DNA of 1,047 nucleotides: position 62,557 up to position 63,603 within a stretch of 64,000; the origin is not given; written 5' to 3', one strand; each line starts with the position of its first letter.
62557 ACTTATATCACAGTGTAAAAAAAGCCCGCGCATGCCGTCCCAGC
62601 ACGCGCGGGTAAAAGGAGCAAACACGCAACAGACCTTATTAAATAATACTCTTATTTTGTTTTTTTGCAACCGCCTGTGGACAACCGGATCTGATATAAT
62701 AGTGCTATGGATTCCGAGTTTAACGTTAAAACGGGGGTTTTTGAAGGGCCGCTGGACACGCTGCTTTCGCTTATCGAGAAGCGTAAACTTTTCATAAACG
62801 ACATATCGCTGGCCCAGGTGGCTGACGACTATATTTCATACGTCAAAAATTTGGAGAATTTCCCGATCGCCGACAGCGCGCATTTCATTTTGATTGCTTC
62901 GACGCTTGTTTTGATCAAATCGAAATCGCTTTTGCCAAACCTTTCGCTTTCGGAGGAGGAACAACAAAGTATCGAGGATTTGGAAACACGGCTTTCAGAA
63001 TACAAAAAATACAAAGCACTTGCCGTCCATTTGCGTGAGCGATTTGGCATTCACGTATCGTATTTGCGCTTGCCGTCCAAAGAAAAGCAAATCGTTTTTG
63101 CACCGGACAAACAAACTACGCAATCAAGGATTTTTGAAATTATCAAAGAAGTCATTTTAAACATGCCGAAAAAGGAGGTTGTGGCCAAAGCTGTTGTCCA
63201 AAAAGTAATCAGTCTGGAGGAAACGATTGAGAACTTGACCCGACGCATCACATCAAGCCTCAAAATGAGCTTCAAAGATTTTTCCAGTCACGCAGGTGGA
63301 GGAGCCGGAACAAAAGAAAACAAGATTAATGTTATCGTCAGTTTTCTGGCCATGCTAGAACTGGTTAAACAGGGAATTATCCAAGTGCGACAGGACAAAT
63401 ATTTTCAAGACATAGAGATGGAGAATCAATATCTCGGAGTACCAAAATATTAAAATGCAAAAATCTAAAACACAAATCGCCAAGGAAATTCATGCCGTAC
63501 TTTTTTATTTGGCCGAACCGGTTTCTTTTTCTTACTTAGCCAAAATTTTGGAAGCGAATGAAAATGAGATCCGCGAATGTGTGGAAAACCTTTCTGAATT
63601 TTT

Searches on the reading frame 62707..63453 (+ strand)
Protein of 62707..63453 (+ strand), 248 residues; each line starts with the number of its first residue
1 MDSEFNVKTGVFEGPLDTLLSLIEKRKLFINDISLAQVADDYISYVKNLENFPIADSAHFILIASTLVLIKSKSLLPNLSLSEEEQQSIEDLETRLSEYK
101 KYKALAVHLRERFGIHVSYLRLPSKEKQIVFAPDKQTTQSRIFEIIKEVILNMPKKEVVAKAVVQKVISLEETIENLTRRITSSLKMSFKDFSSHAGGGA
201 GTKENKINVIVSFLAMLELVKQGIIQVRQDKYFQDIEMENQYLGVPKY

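Call 81: find_encoding_contigs(protein=window:62707-63453:+, flank=10000, max_places=4)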
Protein window:62707-63453:+ (248 aa): 8 contigs read that carry it; 4 places shown.
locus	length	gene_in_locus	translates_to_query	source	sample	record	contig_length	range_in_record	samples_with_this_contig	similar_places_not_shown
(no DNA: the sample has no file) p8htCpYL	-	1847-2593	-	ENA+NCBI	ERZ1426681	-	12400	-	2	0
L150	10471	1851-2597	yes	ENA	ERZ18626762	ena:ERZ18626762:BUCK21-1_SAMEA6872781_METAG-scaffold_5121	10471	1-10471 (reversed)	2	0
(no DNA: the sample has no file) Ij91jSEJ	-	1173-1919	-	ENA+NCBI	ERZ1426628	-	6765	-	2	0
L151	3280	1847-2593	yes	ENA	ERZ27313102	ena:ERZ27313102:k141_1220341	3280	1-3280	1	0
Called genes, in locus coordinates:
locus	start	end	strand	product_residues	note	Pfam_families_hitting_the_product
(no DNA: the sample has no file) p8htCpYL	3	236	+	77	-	?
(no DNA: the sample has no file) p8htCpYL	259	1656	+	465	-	PF01336:tRNA_anti-codon, PF00152:tRNA-synt_2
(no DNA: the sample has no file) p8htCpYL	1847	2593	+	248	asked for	PF02616:SMC_ScpA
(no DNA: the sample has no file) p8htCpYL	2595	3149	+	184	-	PF04079:SMC_ScpB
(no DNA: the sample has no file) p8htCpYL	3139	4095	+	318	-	PF00768:Peptidase_S11, PF13354:Beta-lactamase2 (faint)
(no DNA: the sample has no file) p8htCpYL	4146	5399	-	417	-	PF00675:Peptidase_M16, PF05193:Peptidase_M16_C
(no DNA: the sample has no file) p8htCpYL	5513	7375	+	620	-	PF13522:GATase_6, PF13537:GATase_7, PF00733:Asn_synthase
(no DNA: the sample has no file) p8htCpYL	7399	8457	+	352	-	PF00953:Glycos_transf_4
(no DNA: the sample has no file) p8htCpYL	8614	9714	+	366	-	PF01098:FTSW_RODA_SPOVE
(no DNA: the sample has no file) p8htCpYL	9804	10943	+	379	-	PF03033:Glyco_transf_28, PF04101:Glyco_tran_28_C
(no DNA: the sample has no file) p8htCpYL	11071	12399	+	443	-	?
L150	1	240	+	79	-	?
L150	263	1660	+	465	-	PF01336:tRNA_anti-codon, PF00152:tRNA-synt_2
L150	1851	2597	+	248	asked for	PF02616:SMC_ScpA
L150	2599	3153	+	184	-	PF04079:SMC_ScpB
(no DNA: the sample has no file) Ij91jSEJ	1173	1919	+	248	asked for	PF02616:SMC_ScpA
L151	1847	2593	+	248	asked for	PF02616:SMC_ScpA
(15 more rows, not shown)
